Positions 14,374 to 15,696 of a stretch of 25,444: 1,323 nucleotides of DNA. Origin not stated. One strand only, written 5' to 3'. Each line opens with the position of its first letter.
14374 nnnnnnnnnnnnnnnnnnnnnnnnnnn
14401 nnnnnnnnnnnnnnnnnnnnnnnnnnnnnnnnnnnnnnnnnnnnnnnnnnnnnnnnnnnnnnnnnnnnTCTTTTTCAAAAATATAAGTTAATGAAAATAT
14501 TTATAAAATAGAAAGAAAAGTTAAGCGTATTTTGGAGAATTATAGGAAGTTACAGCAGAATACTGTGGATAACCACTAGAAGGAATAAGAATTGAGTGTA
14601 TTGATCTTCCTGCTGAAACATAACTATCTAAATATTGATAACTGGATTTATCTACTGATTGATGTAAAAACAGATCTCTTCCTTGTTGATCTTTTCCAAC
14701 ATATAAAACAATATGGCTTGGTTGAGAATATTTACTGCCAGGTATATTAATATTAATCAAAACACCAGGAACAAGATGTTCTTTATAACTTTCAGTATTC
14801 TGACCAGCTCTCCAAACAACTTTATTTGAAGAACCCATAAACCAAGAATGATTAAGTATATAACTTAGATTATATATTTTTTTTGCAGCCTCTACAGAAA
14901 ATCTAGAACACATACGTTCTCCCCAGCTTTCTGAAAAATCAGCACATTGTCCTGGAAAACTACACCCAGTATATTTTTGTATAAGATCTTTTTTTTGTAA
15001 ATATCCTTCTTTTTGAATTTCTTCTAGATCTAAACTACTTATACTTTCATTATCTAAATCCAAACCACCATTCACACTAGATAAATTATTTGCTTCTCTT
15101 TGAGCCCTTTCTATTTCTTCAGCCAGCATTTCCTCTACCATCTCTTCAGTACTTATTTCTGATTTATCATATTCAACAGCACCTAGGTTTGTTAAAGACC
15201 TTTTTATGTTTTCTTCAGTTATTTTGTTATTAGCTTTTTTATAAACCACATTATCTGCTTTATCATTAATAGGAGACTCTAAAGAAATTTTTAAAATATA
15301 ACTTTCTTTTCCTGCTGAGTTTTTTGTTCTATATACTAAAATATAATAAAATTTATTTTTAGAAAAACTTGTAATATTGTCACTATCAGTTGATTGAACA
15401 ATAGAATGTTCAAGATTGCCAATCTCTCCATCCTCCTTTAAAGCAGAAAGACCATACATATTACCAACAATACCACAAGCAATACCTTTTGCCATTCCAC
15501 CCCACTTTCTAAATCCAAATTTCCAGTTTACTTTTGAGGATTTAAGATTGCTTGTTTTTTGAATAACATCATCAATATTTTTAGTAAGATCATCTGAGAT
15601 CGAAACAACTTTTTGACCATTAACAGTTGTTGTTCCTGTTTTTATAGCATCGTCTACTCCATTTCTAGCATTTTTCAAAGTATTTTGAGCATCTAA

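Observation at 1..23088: Three colinear giant paralogues plus a pilin-like gene form a ~23-kb surface-apparatus locus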

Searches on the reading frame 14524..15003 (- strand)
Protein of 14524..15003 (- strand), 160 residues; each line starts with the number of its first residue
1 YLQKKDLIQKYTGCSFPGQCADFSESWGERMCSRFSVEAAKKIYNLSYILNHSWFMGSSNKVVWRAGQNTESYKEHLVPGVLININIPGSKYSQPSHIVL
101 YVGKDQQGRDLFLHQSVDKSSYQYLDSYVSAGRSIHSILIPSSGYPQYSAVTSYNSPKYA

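Call 27: search_protein_families(library=pfam, proteins=[window:14524-15003:-], max_evalue=10)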
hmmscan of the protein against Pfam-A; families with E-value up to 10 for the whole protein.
seq(160 aa): 2 families
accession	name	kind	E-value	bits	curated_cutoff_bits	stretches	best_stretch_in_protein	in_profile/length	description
PF08149.16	BING4CT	-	0.067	13.4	23.7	1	129-152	26-49/79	BING4CT (NUC141) domain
PF00877.26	NLPC_P60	-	0.089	13.2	23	1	64-125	39-91/105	NlpC/P60 family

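Call 46: search_solved_structures(query=A6, max_evalue=10, show_alignments=2)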
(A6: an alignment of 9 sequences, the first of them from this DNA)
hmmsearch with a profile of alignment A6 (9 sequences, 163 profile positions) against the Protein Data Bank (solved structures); distinct sequences matched with E-value up to 10: 0.

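Call 66: search_protein_families(library=pfam, alignment_id=A6, max_evalue=10)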
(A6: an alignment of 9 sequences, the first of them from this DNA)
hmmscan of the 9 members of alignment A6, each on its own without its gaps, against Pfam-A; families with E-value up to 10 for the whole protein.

A. member 1, seq(155 aa): 2 families
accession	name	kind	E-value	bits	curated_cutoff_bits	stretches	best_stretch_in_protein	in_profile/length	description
PF08149.16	BING4CT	-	0.064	13.4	23.7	1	124-147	26-49/79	BING4CT (NUC141) domain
PF00877.26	NLPC_P60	-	0.086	13.3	23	1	59-120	39-91/105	NlpC/P60 family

B. families by the number of members that match (of 9 scanned): 5 families
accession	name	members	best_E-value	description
PF19829.4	DUF6310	1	0.0056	Family of unknown function (DUF6310)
PF08149.16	BING4CT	1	0.064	BING4CT (NUC141) domain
PF00877.26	NLPC_P60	1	0.086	NlpC/P60 family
PF18996.5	DUF5726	1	0.13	Family of unknown function (DUF5726)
PF14759.12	Reductase_C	1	0.2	Reductase C-terminal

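Call 76: search_protein_families(library=phrogs, alignment_id=A6, max_evalue=1)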
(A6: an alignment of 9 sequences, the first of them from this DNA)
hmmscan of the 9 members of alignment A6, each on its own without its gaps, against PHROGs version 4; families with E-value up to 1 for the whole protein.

A. member 1, seq(155 aa): 0 families

B. families by the number of members that match (of 9 scanned): 7 families
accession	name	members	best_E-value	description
phrog_30982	-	1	0.028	-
phrog_30496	-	1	0.071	-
phrog_27539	-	1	0.092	-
phrog_5669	-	1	0.12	-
phrog_31142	-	1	0.15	-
phrog_15964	-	1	0.28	-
phrog_4332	-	1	0.38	-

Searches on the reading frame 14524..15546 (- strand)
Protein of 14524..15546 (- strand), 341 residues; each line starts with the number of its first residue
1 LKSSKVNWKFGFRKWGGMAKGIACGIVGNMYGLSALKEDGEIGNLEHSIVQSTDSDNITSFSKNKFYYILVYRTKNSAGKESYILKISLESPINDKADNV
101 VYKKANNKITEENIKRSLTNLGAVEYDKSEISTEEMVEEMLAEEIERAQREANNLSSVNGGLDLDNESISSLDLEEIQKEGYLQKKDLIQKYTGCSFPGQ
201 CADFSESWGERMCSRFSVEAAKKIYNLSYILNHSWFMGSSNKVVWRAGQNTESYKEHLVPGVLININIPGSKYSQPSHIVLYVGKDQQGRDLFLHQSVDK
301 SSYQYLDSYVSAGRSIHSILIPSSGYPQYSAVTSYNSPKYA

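Call 65: predict_structure(alignment_id=A7)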
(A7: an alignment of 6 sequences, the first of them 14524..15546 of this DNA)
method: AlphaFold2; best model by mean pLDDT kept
length: 341 residues; sequences in the alignment: 6
mean_pLDDT: 35.7   pTM: 0.21
mean pLDDT of the five models: 35.7, 34.3, 32.5, 32.2, 31.0
residues with pLDDT >= 90: 0; 70-90: 0; 50-70: 2; < 50: 339
segments of 3 or more residues with pLDDT < 50: 1-293, 297-341
pLDDT, mean of each block of 10 residues (from residue 1): 29 33 32 36 37 38 44 43 45 33 30 34 29 31 37 34 32 31 36 35 32 41 36 28 30 29 39 42 45 47 46 42 32 32 23
secondary structure, 60 per line:
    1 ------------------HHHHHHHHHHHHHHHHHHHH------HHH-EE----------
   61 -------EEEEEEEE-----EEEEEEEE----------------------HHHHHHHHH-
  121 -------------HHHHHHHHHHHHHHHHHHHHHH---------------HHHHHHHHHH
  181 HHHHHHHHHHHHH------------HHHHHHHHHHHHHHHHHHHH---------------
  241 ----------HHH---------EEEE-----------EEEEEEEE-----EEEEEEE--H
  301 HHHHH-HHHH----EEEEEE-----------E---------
elements in order: H19-38 E68-75 E81-88 H111-119 H134-155 H171-193 H206-225 E263-266 E278-285 E291-297 H300-305 H307-310 E315-320

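Call 78: fold_search(model_id=the predicted structure, library=pdb)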
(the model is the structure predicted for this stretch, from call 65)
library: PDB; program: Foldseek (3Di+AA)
matches with E <= 10: 479; with E <= 0.001: 0
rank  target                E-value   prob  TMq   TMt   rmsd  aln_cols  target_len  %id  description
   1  5uvg                  2.3e-01  0.13  0.10  0.10   7.5        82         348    8  Crystal structure of the human neutral sphingomyelinase 2 (nSMase2) catalytic domain with insertion deleted and calcium  (released 2017-06-28)
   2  8qhd_D                2.9e-01  0.10  0.11  0.03  18.0       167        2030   12  Hantaan virus polymerase in hexameric state (released 2024-03-27)
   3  8qgu_A                3.6e-01  0.09  0.11  0.03  18.0       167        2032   12  Apo Hantaan virus polymerase in dimeric state (released 2024-03-27)
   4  8xl2_C                4.3e-01  0.04  0.11  0.04  15.6       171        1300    8  Human acetyl-CoA carboxylase 1 filament in complex with acetyl-CoA (ACC1-inact) (released 2024-10-23)
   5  5j3s                  5.2e-01  0.30  0.13  0.18   3.6        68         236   12  Crystal structure of the catalytic domain of human tyrosyl DNA phosphodiesterase 2 in complex with a small molecule inhi (released 2016-05-04)
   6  5j42_A                5.2e-01  0.08  0.13  0.15  10.5       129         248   12  Crystal structure of m2hTDP2-CAT in complex with a small molecule inhibitor (released 2016-05-04)
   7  8xl0_E                5.2e-01  0.06  0.11  0.04  14.1       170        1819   12  Citrate-induced filament of human acetyl-coenzyme A carboxylase 1 (ACC1-citrate) (released 2024-10-23)
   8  8xkz_C                5.2e-01  0.06  0.11  0.03  14.1       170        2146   12  Core region of the citrate-induced human acetyl-CoA carboxylase 1 filament (ACC1-citrate) (released 2024-10-23)
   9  1vyb_B                5.6e-01  0.13  0.10  0.14   8.1        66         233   11  Endonuclease domain of human LINE1 ORF2p (released 2004-06-04)
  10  5j3p_B                6.0e-01  0.15  0.13  0.17   5.4        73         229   18  Crystal structure of the catalytic domain of human tyrosyl DNA phosphodiesterase 2 (released 2016-05-04)
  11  5inn_B                6.0e-01  0.06  0.12  0.15  10.2       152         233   11  Mouse Tdp2 D358N protein, apo state with increased disorder amongst variable DNA-binding grasp conformations (released 2016-04-27)
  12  8a22_Au               6.3e-01  0.12  0.07  0.16  14.3        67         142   21  Structure of the mitochondrial ribosome from Polytomella magna (released 2022-11-16)
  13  7n8k_B                6.8e-01  0.13  0.11  0.15   6.4        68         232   13  LINE-1 endonuclease domain complex with Mg (released 2021-10-13)
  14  6bt2_A                6.8e-01  0.06  0.09  0.10   9.6        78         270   10  Structure of the human Nocturnin catalytic domain with bound sulfate anion (released 2018-05-16)
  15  2v0r_B                7.2e-01  0.12  0.11  0.15   6.4        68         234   13  crystal structure of a hairpin exchange variant (LTx) of the targeting LINE-1 retrotransposon endonuclease (released 2007-07-17)
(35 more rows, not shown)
